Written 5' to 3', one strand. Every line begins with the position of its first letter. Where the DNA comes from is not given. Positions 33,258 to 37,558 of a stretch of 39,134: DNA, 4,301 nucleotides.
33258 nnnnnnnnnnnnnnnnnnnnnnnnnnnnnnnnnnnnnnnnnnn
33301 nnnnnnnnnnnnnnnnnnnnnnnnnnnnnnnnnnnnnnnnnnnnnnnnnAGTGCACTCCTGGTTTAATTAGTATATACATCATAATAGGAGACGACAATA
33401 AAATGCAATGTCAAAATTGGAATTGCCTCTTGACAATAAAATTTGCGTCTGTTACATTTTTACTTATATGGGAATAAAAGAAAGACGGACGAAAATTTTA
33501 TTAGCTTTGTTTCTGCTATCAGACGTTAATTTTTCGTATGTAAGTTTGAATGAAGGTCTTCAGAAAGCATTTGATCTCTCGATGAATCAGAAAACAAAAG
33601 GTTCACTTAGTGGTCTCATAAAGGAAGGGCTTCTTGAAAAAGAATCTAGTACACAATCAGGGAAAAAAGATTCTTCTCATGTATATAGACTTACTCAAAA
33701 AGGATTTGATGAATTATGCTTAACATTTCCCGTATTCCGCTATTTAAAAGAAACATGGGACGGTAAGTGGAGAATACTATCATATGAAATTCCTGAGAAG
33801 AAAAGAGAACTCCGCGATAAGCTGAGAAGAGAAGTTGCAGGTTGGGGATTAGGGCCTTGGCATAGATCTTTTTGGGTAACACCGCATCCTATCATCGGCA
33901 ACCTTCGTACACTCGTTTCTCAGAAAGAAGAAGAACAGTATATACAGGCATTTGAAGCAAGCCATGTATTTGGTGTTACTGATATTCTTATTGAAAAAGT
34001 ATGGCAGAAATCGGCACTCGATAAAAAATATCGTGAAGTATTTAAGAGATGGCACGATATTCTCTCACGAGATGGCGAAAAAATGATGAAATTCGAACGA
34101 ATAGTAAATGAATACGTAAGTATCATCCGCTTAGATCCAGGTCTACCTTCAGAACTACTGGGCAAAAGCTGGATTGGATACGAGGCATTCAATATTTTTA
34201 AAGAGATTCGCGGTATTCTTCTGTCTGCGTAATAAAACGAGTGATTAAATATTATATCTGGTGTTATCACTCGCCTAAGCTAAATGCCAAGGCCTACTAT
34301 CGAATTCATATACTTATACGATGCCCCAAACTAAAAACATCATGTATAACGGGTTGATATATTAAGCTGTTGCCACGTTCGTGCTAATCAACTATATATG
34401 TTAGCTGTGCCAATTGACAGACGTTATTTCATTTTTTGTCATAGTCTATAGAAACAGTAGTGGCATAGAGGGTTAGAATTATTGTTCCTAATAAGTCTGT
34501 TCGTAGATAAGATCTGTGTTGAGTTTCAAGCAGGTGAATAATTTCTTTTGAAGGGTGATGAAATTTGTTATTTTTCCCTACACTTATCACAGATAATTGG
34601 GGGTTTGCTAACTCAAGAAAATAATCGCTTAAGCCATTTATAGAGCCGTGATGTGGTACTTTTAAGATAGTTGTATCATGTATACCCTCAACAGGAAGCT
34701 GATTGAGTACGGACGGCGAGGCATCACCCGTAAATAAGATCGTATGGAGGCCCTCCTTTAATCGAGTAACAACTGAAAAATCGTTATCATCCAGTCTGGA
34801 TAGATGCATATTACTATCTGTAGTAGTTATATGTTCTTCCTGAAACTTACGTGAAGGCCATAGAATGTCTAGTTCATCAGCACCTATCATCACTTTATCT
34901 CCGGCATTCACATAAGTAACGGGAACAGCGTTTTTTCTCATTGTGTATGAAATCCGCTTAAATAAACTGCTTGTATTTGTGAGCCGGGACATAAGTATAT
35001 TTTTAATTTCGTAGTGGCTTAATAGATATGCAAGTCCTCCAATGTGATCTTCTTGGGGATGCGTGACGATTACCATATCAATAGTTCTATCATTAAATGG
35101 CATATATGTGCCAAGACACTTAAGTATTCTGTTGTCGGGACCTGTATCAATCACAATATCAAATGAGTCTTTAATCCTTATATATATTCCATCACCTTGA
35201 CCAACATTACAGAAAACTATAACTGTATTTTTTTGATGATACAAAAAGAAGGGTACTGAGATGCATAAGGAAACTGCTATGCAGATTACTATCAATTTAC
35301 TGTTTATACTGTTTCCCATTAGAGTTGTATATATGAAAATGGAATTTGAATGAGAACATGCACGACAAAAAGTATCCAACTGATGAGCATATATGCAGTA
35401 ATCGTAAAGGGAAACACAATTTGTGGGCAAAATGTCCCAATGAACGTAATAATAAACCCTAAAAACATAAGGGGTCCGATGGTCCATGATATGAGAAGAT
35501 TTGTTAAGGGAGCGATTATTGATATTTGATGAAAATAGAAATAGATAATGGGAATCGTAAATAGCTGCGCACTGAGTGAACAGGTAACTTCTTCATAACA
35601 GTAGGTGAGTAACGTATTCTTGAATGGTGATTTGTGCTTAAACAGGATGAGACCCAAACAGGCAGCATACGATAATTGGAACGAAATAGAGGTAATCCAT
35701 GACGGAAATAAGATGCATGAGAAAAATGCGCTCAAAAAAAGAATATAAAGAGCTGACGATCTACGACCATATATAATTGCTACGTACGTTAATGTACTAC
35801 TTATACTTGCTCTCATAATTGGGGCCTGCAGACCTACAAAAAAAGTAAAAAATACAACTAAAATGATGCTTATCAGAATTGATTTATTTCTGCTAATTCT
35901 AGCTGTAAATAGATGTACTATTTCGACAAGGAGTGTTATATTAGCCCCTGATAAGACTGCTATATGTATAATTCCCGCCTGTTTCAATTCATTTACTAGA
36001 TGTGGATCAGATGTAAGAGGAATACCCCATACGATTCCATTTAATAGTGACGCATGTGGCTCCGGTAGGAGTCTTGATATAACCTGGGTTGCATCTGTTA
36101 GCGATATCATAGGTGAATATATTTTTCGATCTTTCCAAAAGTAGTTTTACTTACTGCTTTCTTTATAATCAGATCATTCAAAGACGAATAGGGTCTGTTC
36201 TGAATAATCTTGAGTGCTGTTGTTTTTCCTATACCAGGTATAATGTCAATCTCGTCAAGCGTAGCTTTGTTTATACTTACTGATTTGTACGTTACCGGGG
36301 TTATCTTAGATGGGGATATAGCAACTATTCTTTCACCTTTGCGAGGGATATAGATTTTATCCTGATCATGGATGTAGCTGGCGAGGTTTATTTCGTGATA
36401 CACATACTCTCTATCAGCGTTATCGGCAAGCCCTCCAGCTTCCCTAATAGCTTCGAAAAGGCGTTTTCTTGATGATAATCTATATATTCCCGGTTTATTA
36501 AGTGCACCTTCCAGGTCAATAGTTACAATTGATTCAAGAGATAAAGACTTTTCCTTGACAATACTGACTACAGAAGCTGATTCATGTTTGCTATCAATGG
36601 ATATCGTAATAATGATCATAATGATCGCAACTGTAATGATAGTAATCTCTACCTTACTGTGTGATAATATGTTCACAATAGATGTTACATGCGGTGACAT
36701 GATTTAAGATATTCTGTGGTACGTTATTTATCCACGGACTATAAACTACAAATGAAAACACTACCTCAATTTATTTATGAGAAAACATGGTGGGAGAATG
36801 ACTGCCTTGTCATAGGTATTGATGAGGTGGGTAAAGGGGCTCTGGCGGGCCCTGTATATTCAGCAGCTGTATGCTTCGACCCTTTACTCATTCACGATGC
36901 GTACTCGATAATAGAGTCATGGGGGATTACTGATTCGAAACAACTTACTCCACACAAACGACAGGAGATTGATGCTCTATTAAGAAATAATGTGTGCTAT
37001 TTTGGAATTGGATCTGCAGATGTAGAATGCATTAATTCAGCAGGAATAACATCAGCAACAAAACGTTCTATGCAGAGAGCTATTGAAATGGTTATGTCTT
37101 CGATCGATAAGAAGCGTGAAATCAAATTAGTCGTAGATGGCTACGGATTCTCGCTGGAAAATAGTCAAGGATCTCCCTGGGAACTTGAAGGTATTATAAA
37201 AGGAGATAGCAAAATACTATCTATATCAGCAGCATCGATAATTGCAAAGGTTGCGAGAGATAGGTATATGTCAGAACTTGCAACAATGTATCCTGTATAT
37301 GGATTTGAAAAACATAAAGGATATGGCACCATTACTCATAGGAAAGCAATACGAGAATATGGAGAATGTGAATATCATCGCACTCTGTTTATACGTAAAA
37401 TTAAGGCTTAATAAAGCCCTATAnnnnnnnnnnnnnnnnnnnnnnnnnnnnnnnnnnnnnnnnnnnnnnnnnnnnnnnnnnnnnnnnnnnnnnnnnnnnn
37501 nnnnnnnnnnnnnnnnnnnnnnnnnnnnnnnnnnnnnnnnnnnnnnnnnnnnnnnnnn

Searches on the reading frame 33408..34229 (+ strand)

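Call 70: search_protein_families(library=pfam, proteins=[window:33408-34229:+], max_evalue=0.001)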
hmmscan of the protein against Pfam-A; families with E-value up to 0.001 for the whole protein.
window:33408-34229:+ (274 aa): 2 families
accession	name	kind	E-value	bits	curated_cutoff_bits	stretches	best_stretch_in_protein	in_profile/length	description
PF20803.2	PaaX_M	-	4.4e-21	75.2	24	1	115-187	2-74/83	PaaX protein central Cas2-like domain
PF08223.16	PaaX_C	-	3.6e-08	34.1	22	1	199-271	1-81/91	PaaX-like protein C-terminal domain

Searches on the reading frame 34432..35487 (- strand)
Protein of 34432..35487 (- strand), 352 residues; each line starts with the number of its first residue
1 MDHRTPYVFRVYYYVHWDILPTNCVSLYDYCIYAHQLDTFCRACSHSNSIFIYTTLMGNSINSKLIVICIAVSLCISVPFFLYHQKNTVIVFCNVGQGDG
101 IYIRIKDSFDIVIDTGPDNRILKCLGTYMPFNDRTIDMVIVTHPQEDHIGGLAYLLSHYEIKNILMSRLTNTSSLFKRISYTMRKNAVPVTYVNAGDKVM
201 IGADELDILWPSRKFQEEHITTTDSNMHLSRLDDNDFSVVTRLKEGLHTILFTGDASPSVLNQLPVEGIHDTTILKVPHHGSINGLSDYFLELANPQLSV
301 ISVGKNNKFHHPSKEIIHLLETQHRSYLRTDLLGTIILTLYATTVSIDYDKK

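Call 70: search_protein_families(library=pfam, proteins=[window:34432-35487:-], max_evalue=0.001)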
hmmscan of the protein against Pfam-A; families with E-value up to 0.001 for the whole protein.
window:34432-35487:- (352 aa): 4 families
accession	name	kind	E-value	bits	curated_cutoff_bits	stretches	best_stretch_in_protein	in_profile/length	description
PF00753.33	Lactamase_B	-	3.9e-13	50.2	22.7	1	95-304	3-195/196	Metallo-beta-lactamase superfamily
PF12706.13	Lactamase_B_2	-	6.3e-07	29.6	27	1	111-214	3-112/200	Beta-lactamase superfamily domain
PF16661.11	Lactamase_B_6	-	0.00028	20.7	27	1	107-162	5-62/193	Metallo-beta-lactamase superfamily domain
PF25281.1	MBL_MAP1B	-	0.00075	19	37.6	0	81-162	15-91/279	MAP1B MBL-like domain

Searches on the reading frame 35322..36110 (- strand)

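Call 70: search_protein_families(library=pfam, proteins=[window:35322-36110:-], max_evalue=0.001)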
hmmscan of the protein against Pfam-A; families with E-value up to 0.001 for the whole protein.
window:35322-36110:- (263 aa): 1 family
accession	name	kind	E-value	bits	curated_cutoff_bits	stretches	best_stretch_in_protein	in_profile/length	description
PF03772.21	Competence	-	2.2e-35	122.8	23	1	36-262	11-244/270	Competence protein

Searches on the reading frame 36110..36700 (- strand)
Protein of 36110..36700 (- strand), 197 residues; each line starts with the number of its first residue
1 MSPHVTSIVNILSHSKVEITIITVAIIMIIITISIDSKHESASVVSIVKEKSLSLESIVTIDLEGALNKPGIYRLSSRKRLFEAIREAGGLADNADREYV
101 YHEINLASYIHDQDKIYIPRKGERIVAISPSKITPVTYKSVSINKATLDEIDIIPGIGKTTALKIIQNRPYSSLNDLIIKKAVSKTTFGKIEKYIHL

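Call 70: search_protein_families(library=pfam, proteins=[window:36110-36700:-], max_evalue=0.001)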
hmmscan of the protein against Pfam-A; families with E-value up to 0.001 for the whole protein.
window:36110-36700:- (197 aa): 2 families
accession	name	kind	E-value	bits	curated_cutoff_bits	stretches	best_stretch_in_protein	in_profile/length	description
PF12836.13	HHH_3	-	2.6e-09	37.5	27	1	138-195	3-64/65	Helix-hairpin-helix motif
PF10531.15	SLBB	-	1.7e-07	31.4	27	1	64-98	5-39/55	SLBB domain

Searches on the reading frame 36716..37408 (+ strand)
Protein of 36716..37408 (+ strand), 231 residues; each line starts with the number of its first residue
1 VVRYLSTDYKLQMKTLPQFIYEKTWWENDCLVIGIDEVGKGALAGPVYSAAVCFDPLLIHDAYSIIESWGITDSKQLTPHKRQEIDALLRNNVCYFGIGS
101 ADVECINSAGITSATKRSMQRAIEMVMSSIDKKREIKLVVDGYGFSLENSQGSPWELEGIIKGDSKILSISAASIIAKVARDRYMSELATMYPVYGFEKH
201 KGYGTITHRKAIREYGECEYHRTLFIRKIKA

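Call 70: search_protein_families(library=pfam, proteins=[window:36716-37408:+], max_evalue=0.001)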
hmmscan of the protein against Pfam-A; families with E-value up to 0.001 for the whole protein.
window:36716-37408:+ (231 aa): 1 family
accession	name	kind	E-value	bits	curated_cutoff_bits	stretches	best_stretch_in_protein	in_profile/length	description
PF01351.25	RNase_HII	-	3.1e-32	112.5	25.8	1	33-227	1-198/199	Ribonuclease HII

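Call 116: list_cluster_members(proteins=[window:36716-37408:+, window:36110-36700:-, window:10312-13113:+, window:33408-34229:+, window:8457-8765:+, window:9881-10195:+])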
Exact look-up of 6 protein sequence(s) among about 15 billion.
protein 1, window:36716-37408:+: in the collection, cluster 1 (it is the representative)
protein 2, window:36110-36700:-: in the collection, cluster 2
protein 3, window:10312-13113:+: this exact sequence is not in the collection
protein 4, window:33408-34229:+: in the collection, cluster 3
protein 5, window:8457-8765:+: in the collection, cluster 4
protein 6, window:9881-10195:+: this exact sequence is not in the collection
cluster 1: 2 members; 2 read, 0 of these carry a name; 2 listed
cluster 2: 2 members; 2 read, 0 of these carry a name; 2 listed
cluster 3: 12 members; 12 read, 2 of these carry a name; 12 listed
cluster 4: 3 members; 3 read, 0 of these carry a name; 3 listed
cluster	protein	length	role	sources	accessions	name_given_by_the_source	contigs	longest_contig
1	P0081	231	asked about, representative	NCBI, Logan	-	-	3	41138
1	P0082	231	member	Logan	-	-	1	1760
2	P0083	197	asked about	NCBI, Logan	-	-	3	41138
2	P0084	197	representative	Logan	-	-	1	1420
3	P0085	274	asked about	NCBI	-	-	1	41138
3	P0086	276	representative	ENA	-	-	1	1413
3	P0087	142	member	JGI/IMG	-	DNA-binding transcriptional regulator PaaX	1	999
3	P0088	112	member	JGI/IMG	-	phenylacetic acid degradation operon negative regulatory protein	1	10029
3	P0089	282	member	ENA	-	-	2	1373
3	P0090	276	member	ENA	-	-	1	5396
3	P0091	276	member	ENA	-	-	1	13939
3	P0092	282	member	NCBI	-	-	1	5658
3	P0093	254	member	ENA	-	-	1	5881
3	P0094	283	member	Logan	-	-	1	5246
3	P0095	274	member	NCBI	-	-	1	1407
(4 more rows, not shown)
